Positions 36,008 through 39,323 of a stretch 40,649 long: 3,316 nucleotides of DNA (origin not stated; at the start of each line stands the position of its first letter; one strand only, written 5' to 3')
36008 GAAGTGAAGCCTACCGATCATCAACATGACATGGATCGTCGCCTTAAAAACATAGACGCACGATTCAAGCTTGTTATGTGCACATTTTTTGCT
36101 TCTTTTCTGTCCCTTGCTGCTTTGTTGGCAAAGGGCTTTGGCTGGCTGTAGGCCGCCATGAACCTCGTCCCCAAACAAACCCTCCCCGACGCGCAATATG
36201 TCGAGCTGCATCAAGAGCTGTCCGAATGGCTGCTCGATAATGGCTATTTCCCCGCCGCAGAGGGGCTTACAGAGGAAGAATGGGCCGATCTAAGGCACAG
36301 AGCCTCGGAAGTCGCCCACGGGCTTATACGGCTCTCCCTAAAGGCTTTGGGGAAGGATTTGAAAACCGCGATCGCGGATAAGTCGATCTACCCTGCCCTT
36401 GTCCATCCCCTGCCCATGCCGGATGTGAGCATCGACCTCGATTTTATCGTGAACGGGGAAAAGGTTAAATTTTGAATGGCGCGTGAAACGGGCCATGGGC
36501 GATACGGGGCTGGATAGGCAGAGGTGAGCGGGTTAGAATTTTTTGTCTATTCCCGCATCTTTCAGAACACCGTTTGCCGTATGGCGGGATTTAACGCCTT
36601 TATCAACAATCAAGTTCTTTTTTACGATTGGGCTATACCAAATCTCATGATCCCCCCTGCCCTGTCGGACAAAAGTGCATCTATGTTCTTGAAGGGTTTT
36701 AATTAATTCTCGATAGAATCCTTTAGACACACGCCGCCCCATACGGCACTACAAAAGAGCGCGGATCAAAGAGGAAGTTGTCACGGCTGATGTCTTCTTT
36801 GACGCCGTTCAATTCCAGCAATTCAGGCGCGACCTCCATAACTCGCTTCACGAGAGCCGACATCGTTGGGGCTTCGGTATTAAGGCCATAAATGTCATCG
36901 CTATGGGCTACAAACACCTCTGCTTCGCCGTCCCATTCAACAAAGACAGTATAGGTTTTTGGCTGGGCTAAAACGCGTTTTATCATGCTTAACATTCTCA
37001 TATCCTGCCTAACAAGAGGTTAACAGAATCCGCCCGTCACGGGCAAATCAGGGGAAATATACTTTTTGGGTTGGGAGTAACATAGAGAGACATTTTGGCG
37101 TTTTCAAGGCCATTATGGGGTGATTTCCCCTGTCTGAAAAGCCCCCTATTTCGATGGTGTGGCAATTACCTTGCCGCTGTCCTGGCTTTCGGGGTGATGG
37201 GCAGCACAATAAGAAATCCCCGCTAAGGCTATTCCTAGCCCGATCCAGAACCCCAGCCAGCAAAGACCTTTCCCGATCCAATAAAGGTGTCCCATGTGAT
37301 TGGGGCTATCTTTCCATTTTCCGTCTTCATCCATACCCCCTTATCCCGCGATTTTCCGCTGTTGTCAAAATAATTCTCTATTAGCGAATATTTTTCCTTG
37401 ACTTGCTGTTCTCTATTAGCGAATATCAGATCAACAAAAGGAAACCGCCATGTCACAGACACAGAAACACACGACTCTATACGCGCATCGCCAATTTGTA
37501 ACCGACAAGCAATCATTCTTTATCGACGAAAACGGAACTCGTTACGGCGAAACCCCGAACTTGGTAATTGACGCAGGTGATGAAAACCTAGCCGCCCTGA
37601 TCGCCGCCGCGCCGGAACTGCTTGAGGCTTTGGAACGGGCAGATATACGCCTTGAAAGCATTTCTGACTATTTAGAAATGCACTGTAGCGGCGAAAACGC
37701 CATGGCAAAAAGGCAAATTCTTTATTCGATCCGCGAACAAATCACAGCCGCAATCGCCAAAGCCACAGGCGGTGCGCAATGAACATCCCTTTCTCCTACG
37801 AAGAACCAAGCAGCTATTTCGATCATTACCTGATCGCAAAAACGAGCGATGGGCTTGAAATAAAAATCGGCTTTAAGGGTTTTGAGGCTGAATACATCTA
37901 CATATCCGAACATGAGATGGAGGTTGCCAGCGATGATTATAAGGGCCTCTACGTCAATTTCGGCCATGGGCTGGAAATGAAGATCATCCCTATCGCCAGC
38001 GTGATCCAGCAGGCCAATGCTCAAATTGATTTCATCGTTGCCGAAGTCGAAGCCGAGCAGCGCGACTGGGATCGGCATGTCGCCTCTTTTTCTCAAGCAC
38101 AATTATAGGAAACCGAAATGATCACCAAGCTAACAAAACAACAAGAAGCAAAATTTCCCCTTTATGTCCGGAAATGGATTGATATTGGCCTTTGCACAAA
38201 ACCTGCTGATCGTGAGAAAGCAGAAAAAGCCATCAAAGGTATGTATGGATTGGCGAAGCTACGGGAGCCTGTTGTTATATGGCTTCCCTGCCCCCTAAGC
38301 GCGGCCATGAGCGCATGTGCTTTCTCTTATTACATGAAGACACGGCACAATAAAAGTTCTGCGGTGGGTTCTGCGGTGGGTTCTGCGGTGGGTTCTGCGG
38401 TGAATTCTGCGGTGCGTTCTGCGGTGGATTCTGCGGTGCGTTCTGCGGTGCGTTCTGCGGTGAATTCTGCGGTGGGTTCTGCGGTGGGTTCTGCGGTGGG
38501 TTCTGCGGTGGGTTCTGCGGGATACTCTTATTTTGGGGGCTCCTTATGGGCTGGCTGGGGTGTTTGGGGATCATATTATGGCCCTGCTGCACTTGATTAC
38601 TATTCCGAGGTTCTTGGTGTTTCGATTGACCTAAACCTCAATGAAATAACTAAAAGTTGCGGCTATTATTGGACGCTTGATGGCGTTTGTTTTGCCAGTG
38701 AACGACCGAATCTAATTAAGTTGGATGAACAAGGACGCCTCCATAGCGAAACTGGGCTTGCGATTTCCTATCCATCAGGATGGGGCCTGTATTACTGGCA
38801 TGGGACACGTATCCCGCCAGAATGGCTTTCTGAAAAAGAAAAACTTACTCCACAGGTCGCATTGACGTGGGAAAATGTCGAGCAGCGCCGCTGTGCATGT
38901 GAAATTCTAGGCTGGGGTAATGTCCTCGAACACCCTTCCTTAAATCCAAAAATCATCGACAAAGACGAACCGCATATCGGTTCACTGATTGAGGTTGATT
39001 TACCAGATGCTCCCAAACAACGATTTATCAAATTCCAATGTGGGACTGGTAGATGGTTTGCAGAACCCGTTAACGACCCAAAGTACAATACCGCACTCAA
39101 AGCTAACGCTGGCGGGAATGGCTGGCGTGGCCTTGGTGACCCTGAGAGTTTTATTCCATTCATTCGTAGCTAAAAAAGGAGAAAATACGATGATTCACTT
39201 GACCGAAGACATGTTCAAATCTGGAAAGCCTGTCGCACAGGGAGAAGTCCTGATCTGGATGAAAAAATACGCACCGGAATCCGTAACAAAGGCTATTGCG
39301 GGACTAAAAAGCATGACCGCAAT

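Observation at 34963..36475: Five-gene cassette read in one operon with the CI repressor: candidate lysogen-expressed exclusion or abortive-infection module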

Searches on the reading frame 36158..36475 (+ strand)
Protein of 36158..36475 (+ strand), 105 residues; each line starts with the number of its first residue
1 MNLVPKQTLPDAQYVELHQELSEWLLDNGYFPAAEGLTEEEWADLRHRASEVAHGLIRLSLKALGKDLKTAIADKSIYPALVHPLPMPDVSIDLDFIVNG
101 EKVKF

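Call 3: search_protein_families(library=pfam, proteins=[window:36158-36475:+], max_evalue=1)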
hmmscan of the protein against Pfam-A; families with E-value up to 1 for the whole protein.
window:36158-36475:+ (105 aa): 1 family
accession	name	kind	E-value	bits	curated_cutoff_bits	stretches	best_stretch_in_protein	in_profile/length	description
PF20105.4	DUF6495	-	0.18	12.3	25.2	1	9-57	6-47/156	Family of unknown function (DUF6495)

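Call 4: search_protein_families(library=phrogs, proteins=[window:36158-36475:+], max_evalue=1)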
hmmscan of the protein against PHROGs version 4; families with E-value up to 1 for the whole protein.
window:36158-36475:+ (105 aa): 1 family
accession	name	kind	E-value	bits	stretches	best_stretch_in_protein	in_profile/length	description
phrog_865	-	DNA, RNA and nucleotide metabolism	0.25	12.5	1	13-34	30-51/69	HNH endonuclease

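Call 34: find_homologous_proteins(query=window:36158-36472:+, max_evalue=0.01)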
Query window:36158-36472:+ (105 aa): 1 proteins with E <= 0.01 among 3 candidates.
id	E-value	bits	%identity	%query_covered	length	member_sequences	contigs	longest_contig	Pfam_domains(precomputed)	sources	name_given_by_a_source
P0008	3.5e-63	228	100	100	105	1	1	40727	-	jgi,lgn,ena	-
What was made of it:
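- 36158..36475 (+): ORF5, an acidic 105-aa ORFan (pI 4.9), predicted to be helical. The only hit among 5.8 billion clusters is itself (call 34).
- ORF5 has no relative anywhere (call 34).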

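Call 36: find_related_loci(query=window:36158-36472:+, collection=viral_contigs, flank=6000)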
Query window:36158-36472:+ (105 aa) in viral_contigs; peptide patterns used: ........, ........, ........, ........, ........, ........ (x = any residue, [..] = any of these).
19 stretches matched a pattern, but none encodes a relative of the query by tblastn (E <= 1e-3).
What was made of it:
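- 36158..36475 (+): There is no viral-contig relative (call 36).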

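Call 44: search_protein_families(library=padloc, proteins=[window:36158-36475:+], max_evalue=1)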
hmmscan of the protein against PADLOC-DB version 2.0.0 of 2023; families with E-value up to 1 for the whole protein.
window:36158-36475:+ (105 aa): 0 families

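Call 45: search_protein_families(library=ncbifam, proteins=[window:36158-36475:+], max_evalue=1)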
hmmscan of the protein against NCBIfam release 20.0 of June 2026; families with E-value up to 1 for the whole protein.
window:36158-36475:+ (105 aa): 0 families

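Call 55: predict_structure(protein=window:36158-36472:+)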
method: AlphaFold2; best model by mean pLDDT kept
length: 105 residues; sequences in the alignment: 1
mean_pLDDT: 67.1   pTM: 0.58
mean pLDDT of the five models: 67.1, 64.4, 63.2, 62.9, 59.5
residues with pLDDT >= 90: 2; 70-90: 50; 50-70: 27; < 50: 26
segments of 3 or more residues with pLDDT < 50: 1-7, 87-105
pLDDT, mean of each block of 10 residues (from residue 1): 47 82 86 84 87 79 60 67 53 39 40
secondary structure, 60 per line:
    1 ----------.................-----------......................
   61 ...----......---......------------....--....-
elements in order: H11-27 H39-63 H68-73 H77-82 E95-98 E101-104

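Call 62: fold_search(model_id=the predicted structure, library=pdb)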
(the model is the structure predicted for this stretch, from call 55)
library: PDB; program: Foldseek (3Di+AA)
matches with E <= 10: 45; with E <= 0.001: 0
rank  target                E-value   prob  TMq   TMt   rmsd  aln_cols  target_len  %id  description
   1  1v75_A                8.3e-01  0.11  0.24  0.19   9.7       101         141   17  Crystal structure of hemoglobin D from the Aldabra giant tortoise (Geochelone gigantea) at 2.0 A resolution (released 2003-12-30)
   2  2a7o_MODEL_1_A        2.5e+00  0.25  0.44  0.45   4.6        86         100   19  Solution Structure of the hSet2/HYPB SRI domain (released 2005-11-01)
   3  9dnh_A                3.3e+00  0.06  0.22  0.15  10.3        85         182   19  RamR variant D2.3 complexed with 1-phenyl-dihydroisoquinoline (released 2026-04-08)
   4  1xzv_A                3.7e+00  0.06  0.23  0.19   6.8        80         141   19  T-to-THigh Quaternary Transitions in Human Hemoglobin: alphaP95A deoxy low-salt (released 2004-12-07)
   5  2mhb_A                4.6e+00  0.06  0.29  0.24   8.2       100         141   18  THE STRUCTURE OF HORSE METHAEMOGLOBIN AT 2.0 ANGSTROMS RESOLUTION (released 1983-01-20)
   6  5ujm_B                4.6e+00  0.05  0.20  0.10  10.8        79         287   18  Structure of the active form of human Origin Recognition Complex and its ATPase motor module (released 2017-02-08)
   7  8i21_C                4.6e+00  0.03  0.22  0.11  15.9       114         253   15  Cryo-EM structure of 6-subunit Smc5/6 arm region (released 2024-06-26)
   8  7dy3_A                4.6e+00  0.03  0.20  0.16   8.9       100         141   17  High resolution crystal structure of hemoglobin M Iwate. (released 2022-01-26)
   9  7dy4_A                4.6e+00  0.03  0.20  0.16   8.9       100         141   17  High resolution crystal structure of hemoglobin M Boston. (released 2022-01-26)
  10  9i1r_A                4.9e+00  0.08  0.29  0.21   9.9        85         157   21  Structure of the bicylindrical allophycocyanin core expressed during far-red light photoacclimation (FaRLiP) (released 2025-07-02)
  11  1y0d_A                4.9e+00  0.04  0.22  0.18   7.2        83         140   19  T-to-THigh Quaternary Transitions in Human Hemoglobin: desArg141alpha deoxy low-salt (released 2004-11-30)
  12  1xz7_A                4.9e+00  0.04  0.22  0.18   7.3        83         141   19  T-to-THigh Quaternary Transitions in Human Hemoglobin: alphaR92A deoxy low-salt (released 2004-11-30)
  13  1fhj_A                4.9e+00  0.04  0.22  0.18   8.5        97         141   15  CRYSTAL STRUCTURE OF AQUOMET HEMOGLOBIN-I OF THE MANED WOLF (CHRYSOCYON BRACHYURUS) AT 2.0 RESOLUTION. (released 2001-08-01)
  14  2g38_A                4.9e+00  0.03  0.19  0.25  13.1        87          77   15  A PE/PPE Protein Complex from Mycobacterium tuberculosis (released 2006-03-14)
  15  1xy0_A                5.1e+00  0.04  0.23  0.19   7.3        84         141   17  T-to-THigh Transitions in Human Hemoglobin: alphaK40G deoxy low-salt (released 2004-12-07)
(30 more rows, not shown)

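Call 91: search_solved_structures(query=window:36158-36472:+, max_evalue=10)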
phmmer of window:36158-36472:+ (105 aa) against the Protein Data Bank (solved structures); distinct sequences matched with E-value up to 10: 5.
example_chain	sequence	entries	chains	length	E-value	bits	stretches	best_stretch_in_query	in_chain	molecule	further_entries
3nqv_A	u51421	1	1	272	1.4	12.4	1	30-71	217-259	deoxyribose phosphate aldolase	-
3nq8_A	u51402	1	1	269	1.4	12.4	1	30-70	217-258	deoxyribose phosphate aldolase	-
3q2d_A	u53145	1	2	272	1.5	12.4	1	30-71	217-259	Deoxyribose phosphate aldolase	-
3nr0_A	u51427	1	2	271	1.5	12.4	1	30-71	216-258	deoxyribose phosphate aldolase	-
8fmd_A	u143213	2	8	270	1.5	12.4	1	30-71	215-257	Kemp Eliminase KE70-core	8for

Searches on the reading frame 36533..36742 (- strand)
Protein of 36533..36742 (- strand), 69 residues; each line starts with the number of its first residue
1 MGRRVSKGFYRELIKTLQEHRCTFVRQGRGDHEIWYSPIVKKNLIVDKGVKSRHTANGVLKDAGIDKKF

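Call 3: search_protein_families(library=pfam, proteins=[window:36533-36742:-], max_evalue=1)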
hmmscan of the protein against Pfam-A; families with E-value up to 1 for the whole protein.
window:36533-36742:- (69 aa): 1 family
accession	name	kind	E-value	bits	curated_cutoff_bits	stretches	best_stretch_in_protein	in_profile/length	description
PF07927.17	HicA_toxin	-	1.4e-06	28.8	27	1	10-65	1-58/58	HicA toxin of bacterial toxin-antitoxin,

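Call 4: search_protein_families(library=phrogs, proteins=[window:36533-36742:-], max_evalue=1)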
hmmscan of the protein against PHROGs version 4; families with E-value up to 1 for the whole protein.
window:36533-36742:- (69 aa): 1 family
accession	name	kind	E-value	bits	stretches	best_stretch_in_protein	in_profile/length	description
phrog_353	-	moron, auxiliary metabolic gene and host takeover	2.2e-12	47.9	1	10-67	7-67/73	toxin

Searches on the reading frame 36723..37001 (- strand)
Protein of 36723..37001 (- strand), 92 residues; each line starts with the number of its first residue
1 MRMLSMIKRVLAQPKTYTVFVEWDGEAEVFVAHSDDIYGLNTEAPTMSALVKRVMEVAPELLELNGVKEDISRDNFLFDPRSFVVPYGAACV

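Call 3: search_protein_families(library=pfam, proteins=[window:36723-37001:-], max_evalue=1)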
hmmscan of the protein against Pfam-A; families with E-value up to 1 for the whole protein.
window:36723-37001:- (92 aa): 2 families
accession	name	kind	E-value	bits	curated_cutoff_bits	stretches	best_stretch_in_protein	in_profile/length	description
PF08972.17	DUF1902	-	3.1e-15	56.5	22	1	16-69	1-54/74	Domain of unknown function (DUF1902)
PF17765.7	MLTR_LBD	-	0.0012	19.4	26.3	1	5-63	49-107/168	MmyB-like transcription regulator ligand binding domain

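Call 4: search_protein_families(library=phrogs, proteins=[window:36723-37001:-], max_evalue=1)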
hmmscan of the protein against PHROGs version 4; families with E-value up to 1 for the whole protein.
window:36723-37001:- (92 aa): 2 families
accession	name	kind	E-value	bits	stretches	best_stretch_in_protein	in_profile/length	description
phrog_3448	-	unknown function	5.7e-10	40.2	1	12-78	8-73/85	-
phrog_21869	-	unknown function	0.065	14.7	1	13-64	14-66/86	-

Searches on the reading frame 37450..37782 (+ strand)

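Call 16: search_protein_families(library=phrogs, proteins=[window:37450-37782:+], max_evalue=0.01)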
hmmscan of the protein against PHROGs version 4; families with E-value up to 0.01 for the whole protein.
window:37450-37782:+ (110 aa): 2 families
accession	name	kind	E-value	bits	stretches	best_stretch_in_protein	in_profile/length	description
phrog_1273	-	unknown function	4.6e-08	34.4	1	42-109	46-101/103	-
phrog_17194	-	unknown function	0.004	18.5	0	52-109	75-121/123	-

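Call 44: search_protein_families(library=padloc, proteins=[window:37450-37782:+], max_evalue=1)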
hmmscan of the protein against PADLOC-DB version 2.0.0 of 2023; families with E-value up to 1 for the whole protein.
window:37450-37782:+ (110 aa): 0 families

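Call 45: search_protein_families(library=ncbifam, proteins=[window:37450-37782:+], max_evalue=1)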
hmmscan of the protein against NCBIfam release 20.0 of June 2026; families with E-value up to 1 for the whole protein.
window:37450-37782:+ (110 aa): 0 families

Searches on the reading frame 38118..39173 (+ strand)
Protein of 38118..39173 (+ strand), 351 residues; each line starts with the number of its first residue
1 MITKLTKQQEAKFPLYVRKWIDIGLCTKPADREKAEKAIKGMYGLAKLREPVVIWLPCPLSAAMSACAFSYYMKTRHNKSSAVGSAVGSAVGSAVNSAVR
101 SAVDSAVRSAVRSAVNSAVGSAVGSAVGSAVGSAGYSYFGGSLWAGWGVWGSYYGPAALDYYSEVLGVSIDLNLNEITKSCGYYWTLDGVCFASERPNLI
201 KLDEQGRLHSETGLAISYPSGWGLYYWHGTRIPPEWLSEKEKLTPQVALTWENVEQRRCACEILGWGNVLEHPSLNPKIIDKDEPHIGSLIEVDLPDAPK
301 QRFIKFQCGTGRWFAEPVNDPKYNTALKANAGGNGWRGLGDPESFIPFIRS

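Call 16: search_protein_families(library=phrogs, proteins=[window:38118-39173:+], max_evalue=0.01)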
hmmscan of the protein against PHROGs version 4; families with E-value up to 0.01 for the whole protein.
window:38118-39173:+ (351 aa): 7 families
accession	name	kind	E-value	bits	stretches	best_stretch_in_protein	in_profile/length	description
phrog_31813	-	unknown function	1.6e-09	38.3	1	160-272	182-298/378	-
phrog_973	-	tail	1.6e-05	24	1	14-158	463-610/1465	tail length tape measure protein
phrog_22557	-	unknown function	4.4e-05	24.6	1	81-144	30-93/136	-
phrog_1047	-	tail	0.00011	21.3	1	36-139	808-911/1251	tail associated lysin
phrog_24596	-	unknown function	0.00019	20.8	1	57-143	681-770/1052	-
phrog_167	-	tail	0.00048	18.9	1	33-137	644-728/1555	tail length tape measure protein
phrog_794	-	tail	0.0061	16.3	1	61-133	602-672/763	tail length tape measure protein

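Call 44: search_protein_families(library=padloc, proteins=[window:38118-39173:+], max_evalue=1)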
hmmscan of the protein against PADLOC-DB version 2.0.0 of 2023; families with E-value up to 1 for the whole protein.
window:38118-39173:+ (351 aa): 0 families

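Call 45: search_protein_families(library=ncbifam, proteins=[window:38118-39173:+], max_evalue=1)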
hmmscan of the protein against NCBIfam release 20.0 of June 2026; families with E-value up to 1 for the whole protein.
window:38118-39173:+ (351 aa): 2 families
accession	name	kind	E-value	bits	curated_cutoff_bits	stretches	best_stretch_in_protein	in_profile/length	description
NF053611.1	YiaD_Gzip_OmpA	equivalog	0.0093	15.7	175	1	61-129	7-69/206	YiaD family glycine zipper/OmpA-like lipoprotein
NF007804.1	PRK10510.1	equivalog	0.14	11.5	307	1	61-124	15-78/219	OmpA family lipoprotein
